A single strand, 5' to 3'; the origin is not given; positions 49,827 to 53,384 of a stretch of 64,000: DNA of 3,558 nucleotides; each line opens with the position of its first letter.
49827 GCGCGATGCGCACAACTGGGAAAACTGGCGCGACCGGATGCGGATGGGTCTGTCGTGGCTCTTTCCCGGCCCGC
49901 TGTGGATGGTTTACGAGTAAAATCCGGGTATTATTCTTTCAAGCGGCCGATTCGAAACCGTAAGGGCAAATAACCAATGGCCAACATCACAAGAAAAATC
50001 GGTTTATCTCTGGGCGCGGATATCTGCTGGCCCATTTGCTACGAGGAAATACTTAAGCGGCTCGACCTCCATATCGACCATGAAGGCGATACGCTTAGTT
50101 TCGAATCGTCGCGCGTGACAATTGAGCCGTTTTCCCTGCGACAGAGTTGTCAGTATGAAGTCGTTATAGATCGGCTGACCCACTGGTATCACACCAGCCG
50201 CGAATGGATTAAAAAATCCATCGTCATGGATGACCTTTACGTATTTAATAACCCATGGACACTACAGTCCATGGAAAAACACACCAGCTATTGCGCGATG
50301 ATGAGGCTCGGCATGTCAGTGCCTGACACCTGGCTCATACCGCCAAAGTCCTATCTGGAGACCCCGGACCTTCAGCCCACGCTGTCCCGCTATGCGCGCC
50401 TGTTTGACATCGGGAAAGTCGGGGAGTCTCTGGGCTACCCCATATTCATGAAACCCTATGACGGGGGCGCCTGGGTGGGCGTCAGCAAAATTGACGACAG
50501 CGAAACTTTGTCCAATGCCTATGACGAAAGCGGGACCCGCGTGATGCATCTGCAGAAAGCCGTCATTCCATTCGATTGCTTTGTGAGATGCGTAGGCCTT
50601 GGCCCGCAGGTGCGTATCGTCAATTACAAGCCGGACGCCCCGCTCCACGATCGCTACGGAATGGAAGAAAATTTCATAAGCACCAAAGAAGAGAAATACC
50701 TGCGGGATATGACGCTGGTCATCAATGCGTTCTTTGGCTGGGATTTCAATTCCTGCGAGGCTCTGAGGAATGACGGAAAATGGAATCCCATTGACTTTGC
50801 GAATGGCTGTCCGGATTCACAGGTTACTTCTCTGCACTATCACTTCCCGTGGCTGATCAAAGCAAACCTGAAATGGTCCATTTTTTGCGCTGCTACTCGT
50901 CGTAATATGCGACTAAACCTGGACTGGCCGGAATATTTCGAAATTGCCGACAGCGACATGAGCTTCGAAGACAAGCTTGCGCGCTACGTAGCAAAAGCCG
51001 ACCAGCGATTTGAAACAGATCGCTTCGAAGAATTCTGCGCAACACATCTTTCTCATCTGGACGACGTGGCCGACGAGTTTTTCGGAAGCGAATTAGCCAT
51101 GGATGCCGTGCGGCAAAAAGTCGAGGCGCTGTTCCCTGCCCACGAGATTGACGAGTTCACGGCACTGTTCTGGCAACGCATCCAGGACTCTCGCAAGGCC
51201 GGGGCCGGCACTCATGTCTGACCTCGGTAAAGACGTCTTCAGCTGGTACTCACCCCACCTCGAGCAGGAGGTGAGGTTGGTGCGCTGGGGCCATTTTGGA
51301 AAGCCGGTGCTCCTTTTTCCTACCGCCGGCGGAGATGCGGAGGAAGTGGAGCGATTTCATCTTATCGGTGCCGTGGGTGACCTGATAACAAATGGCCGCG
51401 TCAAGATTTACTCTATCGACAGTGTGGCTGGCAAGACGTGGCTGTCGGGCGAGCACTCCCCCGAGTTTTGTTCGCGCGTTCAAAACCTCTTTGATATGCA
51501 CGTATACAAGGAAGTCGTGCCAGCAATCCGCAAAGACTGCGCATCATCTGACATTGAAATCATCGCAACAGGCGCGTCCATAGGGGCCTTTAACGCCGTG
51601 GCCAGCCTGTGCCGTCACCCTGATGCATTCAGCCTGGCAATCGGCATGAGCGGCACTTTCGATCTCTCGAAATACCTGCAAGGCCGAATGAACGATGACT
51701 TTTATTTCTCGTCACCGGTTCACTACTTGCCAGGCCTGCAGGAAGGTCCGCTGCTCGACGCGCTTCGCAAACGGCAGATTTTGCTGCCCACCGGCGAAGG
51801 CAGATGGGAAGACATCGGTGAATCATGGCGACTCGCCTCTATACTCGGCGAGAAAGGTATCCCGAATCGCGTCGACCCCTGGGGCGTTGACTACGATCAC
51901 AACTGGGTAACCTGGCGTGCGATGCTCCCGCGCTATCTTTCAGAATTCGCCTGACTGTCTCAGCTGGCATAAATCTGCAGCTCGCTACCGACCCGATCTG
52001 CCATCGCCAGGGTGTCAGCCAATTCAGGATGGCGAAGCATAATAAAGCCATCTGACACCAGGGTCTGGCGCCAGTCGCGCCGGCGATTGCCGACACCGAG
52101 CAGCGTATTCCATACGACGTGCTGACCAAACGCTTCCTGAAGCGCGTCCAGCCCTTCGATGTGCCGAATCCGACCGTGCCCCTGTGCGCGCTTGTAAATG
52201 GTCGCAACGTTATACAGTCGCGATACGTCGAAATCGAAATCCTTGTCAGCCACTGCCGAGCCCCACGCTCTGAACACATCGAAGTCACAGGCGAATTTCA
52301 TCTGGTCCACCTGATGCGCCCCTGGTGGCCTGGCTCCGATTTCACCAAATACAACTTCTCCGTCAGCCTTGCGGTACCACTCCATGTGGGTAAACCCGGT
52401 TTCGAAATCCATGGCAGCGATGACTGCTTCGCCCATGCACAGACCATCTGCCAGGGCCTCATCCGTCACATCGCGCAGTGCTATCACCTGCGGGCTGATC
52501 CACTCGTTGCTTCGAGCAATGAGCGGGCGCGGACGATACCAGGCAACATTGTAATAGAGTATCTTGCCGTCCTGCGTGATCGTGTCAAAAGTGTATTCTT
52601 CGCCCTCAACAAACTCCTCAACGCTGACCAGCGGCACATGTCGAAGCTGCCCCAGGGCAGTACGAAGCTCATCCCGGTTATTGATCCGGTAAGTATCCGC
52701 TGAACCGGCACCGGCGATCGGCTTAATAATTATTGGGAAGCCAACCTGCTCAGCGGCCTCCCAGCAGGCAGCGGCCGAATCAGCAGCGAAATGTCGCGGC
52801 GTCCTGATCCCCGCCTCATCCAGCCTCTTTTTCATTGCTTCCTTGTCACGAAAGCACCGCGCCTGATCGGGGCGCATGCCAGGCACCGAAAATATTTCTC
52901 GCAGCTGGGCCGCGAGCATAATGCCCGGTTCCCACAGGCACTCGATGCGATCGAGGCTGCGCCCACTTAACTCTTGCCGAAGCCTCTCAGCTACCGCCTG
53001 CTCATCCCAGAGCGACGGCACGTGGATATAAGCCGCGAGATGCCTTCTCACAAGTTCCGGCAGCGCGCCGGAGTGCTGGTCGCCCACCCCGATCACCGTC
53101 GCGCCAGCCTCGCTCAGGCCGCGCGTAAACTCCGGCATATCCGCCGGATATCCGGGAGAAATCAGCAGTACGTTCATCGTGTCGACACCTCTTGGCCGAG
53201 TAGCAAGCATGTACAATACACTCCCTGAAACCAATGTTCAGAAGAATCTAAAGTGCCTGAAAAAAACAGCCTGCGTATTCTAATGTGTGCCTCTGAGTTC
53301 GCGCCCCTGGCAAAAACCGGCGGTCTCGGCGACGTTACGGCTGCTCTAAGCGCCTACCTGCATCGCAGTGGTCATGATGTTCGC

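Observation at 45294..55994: glgC and glgA interleaved with four ATP-grasp ligases, two esterases and an S51-like protein: candidate undescribed storage-polymer modification system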

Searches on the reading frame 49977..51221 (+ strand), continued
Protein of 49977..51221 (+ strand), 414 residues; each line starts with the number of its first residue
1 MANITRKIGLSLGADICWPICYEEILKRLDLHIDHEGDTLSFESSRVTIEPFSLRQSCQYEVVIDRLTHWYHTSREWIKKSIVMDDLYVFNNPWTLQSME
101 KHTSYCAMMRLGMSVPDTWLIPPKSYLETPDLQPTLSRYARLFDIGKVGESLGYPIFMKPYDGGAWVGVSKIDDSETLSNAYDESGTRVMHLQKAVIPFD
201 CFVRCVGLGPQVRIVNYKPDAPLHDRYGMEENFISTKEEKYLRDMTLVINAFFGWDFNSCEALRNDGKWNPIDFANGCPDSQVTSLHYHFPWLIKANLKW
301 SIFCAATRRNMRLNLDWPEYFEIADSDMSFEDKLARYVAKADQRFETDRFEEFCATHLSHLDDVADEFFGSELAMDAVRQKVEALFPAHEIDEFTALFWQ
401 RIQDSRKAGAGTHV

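Call 60: find_encoding_contigs(protein=P0374, flank=8000, max_places=3)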
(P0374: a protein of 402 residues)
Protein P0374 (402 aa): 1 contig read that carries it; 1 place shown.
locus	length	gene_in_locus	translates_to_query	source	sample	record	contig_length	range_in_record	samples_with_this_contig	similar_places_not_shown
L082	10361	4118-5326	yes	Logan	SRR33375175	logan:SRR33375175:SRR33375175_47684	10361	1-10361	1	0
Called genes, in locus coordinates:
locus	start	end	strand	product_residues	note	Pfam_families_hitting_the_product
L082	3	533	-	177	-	?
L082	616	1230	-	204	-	PF00719:Pyrophosphatase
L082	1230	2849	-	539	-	PF00501:AMP-binding, PF13193:AMP-binding_C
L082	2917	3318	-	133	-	-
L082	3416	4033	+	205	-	-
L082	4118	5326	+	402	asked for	-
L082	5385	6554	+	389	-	-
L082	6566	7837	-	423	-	PF08014:MATCAP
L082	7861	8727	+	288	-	PF14256:YwiC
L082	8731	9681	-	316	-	PF00561:Abhydrolase_1, PF12146:Hydrolase_4 (faint), PF12697:Abhydrolase_6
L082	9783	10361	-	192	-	?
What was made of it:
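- A divergent AGdiv-like gene lies next to a MATCAP-type carboxypeptidase gene (call 60).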

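Call 61: find_encoding_contigs(protein=P0127, flank=10000, max_places=2)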
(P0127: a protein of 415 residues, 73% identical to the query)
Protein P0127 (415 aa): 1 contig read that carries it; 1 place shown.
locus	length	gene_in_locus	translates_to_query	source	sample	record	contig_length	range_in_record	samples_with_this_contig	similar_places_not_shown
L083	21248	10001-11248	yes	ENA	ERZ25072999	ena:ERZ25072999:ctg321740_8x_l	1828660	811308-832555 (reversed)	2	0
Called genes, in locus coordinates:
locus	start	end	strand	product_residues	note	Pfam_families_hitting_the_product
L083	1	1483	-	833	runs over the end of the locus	PF00343:Phosphorylase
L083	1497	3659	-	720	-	PF22019:GlgB_N, PF02922:CBM_48, PF00128:Alpha-amylase (weak), PF02806:Alpha-amylase_C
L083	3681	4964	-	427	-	PF00483:NTP_transferase, PF25247:LbH_GLGC (faint), PF24894:Hexapep_GlmU, PF00132:Hexapep (faint), PF25084:LbH_EIF2B, PF25087:GMPPB_C (weak)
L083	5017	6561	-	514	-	PF02446:Glyco_hydro_77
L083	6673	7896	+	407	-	PF01071:GARS_A (weak), PF02786:CPSase_L_D2 (weak), PF02222:ATP-grasp, PF13535:ATP-grasp_4 (weak)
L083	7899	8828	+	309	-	PF03575:Peptidase_S51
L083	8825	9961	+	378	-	PF11806:Enterochelin_N (weak), PF00756:Esterase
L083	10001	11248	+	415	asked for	-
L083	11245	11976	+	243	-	PF00756:Esterase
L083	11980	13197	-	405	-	PF02222:ATP-grasp, PF13535:ATP-grasp_4 (weak)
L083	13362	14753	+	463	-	PF08323:Glyco_transf_5, PF13439:Glyco_transf_4 (faint), PF13579:Glyco_trans_4_4 (weak), PF00534:Glycos_transf_1, PF13692:Glyco_trans_1_4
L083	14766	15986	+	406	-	PF02786:CPSase_L_D2 (weak), PF02222:ATP-grasp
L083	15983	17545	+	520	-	PF18604:PreAtp-grasp (weak), PF24923:ATP-grasp_IQCH, PF02655:ATP-grasp_3 (faint), PF24923:ATP-grasp_IQCH, PF18105:PGM1_C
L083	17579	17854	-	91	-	-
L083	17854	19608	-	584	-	PF07969:Amidohydro_3, PF01979:Amidohydro_1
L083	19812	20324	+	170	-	PF13442:Cytochrome_CBB3, PF00034:Cytochrom_C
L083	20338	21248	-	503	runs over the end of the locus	PF13541:ChlI, PF01078:Mg_chelatase, PF00158:Sigma54_activat (weak), PF07728:AAA_5, PF00493:MCM (weak), PF13335:Mg_chelatase_C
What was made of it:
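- In L083, glgP-glgB-glgC-malQ abuts the module, and the glgA inside the module is the only glgA seen within the fetched 21-kb locus (call 61).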

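Call 62: find_encoding_contigs(protein=P0186, flank=10000, max_places=1)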
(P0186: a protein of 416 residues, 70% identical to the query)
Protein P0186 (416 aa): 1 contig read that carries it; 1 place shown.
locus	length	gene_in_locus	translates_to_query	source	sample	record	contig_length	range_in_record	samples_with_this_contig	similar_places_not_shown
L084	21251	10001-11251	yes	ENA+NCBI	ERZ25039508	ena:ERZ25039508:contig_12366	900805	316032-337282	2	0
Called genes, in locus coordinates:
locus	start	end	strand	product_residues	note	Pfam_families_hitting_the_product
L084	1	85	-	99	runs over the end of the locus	PF03334:PhaG_MnhG_YufB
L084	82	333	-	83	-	PF04066:MrpF_PhaF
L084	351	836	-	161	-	PF01899:MNHE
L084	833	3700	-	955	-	PF10070:DabA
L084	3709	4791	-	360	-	PF00916:Sulfate_transp, PF16983:MFS_MOT1 (weak)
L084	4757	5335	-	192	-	PF00916:Sulfate_transp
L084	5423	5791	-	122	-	PF01022:HTH_5 (weak)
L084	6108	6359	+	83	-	-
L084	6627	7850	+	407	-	PF02222:ATP-grasp (weak), PF13535:ATP-grasp_4 (faint), PF18603:LAL_C2 (faint)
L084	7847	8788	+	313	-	PF03575:Peptidase_S51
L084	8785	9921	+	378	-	PF00756:Esterase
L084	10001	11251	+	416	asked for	-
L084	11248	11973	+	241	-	PF00756:Esterase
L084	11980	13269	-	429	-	PF02222:ATP-grasp (weak), PF13535:ATP-grasp_4 (faint)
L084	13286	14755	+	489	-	PF08323:Glyco_transf_5, PF00534:Glycos_transf_1, PF13692:Glyco_trans_1_4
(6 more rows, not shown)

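Call 63: find_encoding_contigs(protein=P0240, flank=10000, max_places=1)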
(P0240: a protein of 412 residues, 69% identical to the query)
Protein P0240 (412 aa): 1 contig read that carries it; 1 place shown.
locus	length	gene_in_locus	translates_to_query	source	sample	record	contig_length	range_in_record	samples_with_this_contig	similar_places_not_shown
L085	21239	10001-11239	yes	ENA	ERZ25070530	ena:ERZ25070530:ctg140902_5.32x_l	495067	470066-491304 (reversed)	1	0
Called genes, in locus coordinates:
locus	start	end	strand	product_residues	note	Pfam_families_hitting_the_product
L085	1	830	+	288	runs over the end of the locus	PF13145:Rotamase_2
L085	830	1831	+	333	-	PF13795:HupE_UreJ_2, PF04955:HupE_UreJ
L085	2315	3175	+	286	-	PF13748:ABC_membrane_3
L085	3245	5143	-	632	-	PF12228:DUF3604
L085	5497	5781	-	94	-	-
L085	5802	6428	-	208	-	PF01810:LysE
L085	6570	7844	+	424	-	PF02786:CPSase_L_D2 (weak), PF02222:ATP-grasp, PF13535:ATP-grasp_4 (faint)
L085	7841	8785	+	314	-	PF03575:Peptidase_S51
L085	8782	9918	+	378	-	PF11806:Enterochelin_N (weak), PF00756:Esterase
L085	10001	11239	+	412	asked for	-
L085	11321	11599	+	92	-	-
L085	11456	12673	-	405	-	PF02655:ATP-grasp_3 (faint), PF02222:ATP-grasp (weak), PF13535:ATP-grasp_4 (faint)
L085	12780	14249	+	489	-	PF08323:Glyco_transf_5, PF00534:Glycos_transf_1, PF13692:Glyco_trans_1_4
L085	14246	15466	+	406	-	PF01071:GARS_A (weak), PF02655:ATP-grasp_3 (weak), PF02786:CPSase_L_D2, PF02222:ATP-grasp, PF07478:Dala_Dala_lig_C (weak), PF13535:ATP-grasp_4 (weak)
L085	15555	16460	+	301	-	PF00903:Glyoxalase (weak), PF18029:Glyoxalase_6 (faint), PF22677:Ble-like_N (faint)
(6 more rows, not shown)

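Call 64: find_encoding_contigs(protein=P0133, flank=10000, max_places=1)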
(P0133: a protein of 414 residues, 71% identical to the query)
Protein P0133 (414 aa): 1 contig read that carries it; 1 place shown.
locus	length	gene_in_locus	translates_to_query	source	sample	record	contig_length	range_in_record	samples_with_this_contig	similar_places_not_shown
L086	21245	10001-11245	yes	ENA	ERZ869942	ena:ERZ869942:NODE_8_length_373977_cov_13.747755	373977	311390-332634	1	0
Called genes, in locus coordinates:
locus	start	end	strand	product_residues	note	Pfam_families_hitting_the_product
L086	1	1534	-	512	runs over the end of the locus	PF05222:AlaDh_PNT_N, PF01262:AlaDh_PNT_C, PF12769:PNTB_4TM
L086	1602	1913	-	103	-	PF13591:MerR_2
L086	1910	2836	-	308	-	PF00226:DnaJ, PF01556:DnaJ_C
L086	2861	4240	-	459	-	PF00089:Trypsin, PF13365:Trypsin_2, PF00595:PDZ, PF13180:PDZ_2, PF17820:PDZ_6, PF00595:PDZ, PF13180:PDZ_2, PF17820:PDZ_6, +1 more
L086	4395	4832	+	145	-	PF00011:HSP20, PF17886:ArsA_HSP20 (weak)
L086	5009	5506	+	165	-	PF00011:HSP20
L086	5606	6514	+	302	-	PF10938:YfdX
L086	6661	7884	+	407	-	PF02222:ATP-grasp (faint)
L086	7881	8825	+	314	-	PF03575:Peptidase_S51 (weak)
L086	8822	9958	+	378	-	PF11806:Enterochelin_N (faint), PF00756:Esterase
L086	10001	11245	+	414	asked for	-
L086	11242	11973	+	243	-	PF00756:Esterase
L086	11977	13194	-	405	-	PF02222:ATP-grasp (weak), PF13535:ATP-grasp_4 (faint)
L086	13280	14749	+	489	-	PF08323:Glyco_transf_5, PF13439:Glyco_transf_4 (faint), PF13579:Glyco_trans_4_4, PF00534:Glycos_transf_1, PF13692:Glyco_trans_1_4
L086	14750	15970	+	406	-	PF02655:ATP-grasp_3 (faint), PF02786:CPSase_L_D2, PF02222:ATP-grasp, PF07478:Dala_Dala_lig_C (weak), PF13535:ATP-grasp_4 (faint)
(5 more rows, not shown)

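Call 76: search_dna_similar(query=window:49977-51221:+, collection=plasmids, mode=protein, max_evalue=1e-10, max_rows=15)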
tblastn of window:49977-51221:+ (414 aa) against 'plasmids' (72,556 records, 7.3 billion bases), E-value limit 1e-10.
No match.
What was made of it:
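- Tried and rejected: AGdiv has no tblastn match in PLSDB (call 76).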

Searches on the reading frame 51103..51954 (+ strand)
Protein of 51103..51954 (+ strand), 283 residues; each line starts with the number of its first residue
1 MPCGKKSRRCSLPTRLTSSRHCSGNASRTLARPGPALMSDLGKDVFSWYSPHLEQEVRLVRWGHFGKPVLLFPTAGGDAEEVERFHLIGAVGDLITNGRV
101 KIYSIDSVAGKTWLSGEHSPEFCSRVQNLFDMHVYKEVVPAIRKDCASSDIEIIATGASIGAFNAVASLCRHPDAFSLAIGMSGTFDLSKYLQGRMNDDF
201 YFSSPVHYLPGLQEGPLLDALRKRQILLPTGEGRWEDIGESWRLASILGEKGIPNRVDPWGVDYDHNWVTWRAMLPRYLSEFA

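Call 3: search_protein_families(library=pfam, proteins=[window:51103-51954:+], max_evalue=0.01)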
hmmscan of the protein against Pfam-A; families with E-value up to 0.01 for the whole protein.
window:51103-51954:+ (283 aa): 2 families
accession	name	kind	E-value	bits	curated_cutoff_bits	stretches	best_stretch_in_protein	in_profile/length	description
PF00756.26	Esterase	-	1.3e-06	28.8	22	1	133-277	97-246/251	Putative esterase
PF00326.27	Peptidase_S9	-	0.0074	16.2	22.6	1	152-192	65-105/213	Prolyl oligopeptidase family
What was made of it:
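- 51214..51954 (+): Est2, a single-domain serine esterase that overlaps the AGdiv stop codon by 8 nt (246 aa; the ORF opens at 51103). PF00756 scores 28.8 bits against a cut-off of 22 (call 3).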

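Call 4: search_protein_families(library=ncbifam, proteins=[window:51103-51954:+], max_evalue=0.01)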
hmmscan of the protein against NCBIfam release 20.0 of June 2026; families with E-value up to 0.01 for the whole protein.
window:51103-51954:+ (283 aa): 0 families

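Call 54: search_protein_families(library=padloc, proteins=[window:51214-51954:+], max_evalue=0.001)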
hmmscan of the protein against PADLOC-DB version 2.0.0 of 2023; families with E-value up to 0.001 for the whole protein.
window:51214-51954:+ (246 aa): 0 families

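Call 57: search_solved_structures(query=A5, max_evalue=0.01, show_alignments=1)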
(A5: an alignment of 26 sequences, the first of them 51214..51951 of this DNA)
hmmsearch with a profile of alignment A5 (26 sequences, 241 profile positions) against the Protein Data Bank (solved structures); distinct sequences matched with E-value up to 0.01: 2.
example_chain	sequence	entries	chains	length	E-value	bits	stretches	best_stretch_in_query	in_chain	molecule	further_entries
9bd4_A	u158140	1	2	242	0.002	20.8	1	101-224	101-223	Esterase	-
8z91_A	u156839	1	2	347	0.0037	19.9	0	42-143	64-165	Esterase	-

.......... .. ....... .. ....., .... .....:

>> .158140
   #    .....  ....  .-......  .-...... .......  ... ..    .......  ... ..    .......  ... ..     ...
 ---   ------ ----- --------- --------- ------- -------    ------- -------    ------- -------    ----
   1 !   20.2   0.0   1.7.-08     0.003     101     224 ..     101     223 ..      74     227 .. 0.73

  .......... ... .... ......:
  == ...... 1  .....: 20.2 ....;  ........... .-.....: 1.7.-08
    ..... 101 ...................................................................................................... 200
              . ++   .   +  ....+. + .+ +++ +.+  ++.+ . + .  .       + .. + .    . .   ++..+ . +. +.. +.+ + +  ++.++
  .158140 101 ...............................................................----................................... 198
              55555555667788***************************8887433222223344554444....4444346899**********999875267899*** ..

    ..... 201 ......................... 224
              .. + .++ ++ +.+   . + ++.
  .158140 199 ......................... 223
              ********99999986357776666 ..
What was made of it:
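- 51214..51954 (+): It is remote from any solved structure (call 57).
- Tried and rejected: Only marginal hits (call 57).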

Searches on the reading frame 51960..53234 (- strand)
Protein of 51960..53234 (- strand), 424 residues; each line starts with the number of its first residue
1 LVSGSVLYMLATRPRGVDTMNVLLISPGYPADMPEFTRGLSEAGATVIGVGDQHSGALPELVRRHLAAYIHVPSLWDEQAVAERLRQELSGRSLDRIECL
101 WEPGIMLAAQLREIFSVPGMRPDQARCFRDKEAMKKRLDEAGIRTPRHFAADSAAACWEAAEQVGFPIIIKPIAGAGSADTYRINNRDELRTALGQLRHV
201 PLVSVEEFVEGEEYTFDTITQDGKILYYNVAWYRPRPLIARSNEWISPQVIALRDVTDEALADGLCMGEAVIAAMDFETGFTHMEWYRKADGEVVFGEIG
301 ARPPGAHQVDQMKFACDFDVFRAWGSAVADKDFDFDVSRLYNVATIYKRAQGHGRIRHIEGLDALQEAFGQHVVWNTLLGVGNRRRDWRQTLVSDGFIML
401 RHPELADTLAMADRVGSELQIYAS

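Call 3: search_protein_families(library=pfam, proteins=[window:51960-53234:-], max_evalue=0.01)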
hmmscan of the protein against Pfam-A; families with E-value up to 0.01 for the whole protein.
window:51960-53234:- (424 aa): 5 families
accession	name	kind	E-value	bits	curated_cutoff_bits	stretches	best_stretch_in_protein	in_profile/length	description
PF13535.11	ATP-grasp_4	-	3.5e-08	33.7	27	1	165-302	2-151/160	ATP-grasp domain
PF02655.19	ATP-grasp_3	-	3.1e-07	31.1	23.2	1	130-225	3-85/160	ATP-grasp domain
PF02222.28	ATP-grasp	-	6.2e-07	29.7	27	1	137-303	2-163/179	ATP-grasp domain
PF02786.22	CPSase_L_D2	-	1.2e-05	25.4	19.8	1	130-194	1-67/211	Carbamoyl-phosphate synthase L chain, ATP binding domain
PF07478.18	Dala_Dala_lig_C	-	0.00011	22.3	24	1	152-220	23-92/204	D-ala D-ala ligase C-terminus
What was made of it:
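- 51960..53177 (-): AG2, an ATP-grasp ligase paralogue on the opposite strand (405 aa from ATG 53177; the ORF runs to TTG 53234). ATP-grasp_4, ATP-grasp_3 and ATP-grasp all score above their cut-offs (call 3).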

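Call 4: search_protein_families(library=ncbifam, proteins=[window:51960-53234:-], max_evalue=0.01)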
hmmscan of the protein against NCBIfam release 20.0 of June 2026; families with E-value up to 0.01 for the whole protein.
window:51960-53234:- (424 aa): 37 families (the best 25 are shown)
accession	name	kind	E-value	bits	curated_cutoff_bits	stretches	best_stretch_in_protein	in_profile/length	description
NF005543.0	PRK07206.1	subfamily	8.4e-19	67.5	302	1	101-332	78-317/416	hypothetical protein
NF002563.0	PRK02186.1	subfamily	5.3e-13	48.1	625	1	107-224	84-203/890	argininosuccinate lyase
NF009405.0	PRK12767.1-4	equivalog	1.1e-10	41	390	1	20-222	1-198/320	carbamoyl phosphate synthase-like protein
NF010623.0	PRK14016.1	subfamily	2.2e-10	39.4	877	1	129-214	213-300/871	cyanophycin synthetase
NF009402.0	PRK12767.1-1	equivalog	2.3e-10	39.8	218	1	128-226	113-213/329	carbamoyl phosphate synthase-like protein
NF002378.0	PRK01372.1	subfamily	7.8e-10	37.9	243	1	130-220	100-190/305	D-alanine--D-alanine ligase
NF009403.0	PRK12767.1-2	equivalog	9.8e-10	38.1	286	1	130-223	107-199/342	carbamoyl phosphate synthase-like protein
TIGR02068.2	cya_phycin_syn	equivalog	1.2e-09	36.8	850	1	129-216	212-301/862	cyanophycin synthetase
TIGR01205.1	D_ala_D_alaTIGR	subfamily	5.8e-09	35.4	245.65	1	130-225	106-207/318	D-alanine--D-alanine ligase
NF009404.0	PRK12767.1-3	equivalog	5.8e-08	32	316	1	125-217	106-211/344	carbamoyl phosphate synthase-like protein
TIGR02144.1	LysX_arch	equivalog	2.7e-07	30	275.6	1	129-195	86-152/281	lysine biosynthesis protein LysX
TIGR01369.1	CPSaseII_lrg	equivalog_domain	2.9e-07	28.5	1027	1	115-229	654-772/1052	carbamoyl-phosphate synthase (glutamine-hydrolyzing) large subunit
TIGR00768.1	rimK_fam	subfamily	4e-07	29.7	143.4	1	129-210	86-171/276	RimK family alpha-L-glutamate ligase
NF002527.0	PRK01966.1-3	equivalog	6.6e-07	28.8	310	1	125-228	113-220/332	D-alanine--D-alanine ligase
NF009406.0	PRK12767.1-5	equivalog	1e-06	28.1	271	1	95-218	73-198/327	carbamoyl phosphate synthase-like protein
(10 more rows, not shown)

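Call 54: search_protein_families(library=padloc, proteins=[window:51960-53177:-], max_evalue=0.001)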
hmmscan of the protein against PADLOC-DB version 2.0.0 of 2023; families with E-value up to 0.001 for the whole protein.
window:51960-53177:- (405 aa): 0 families
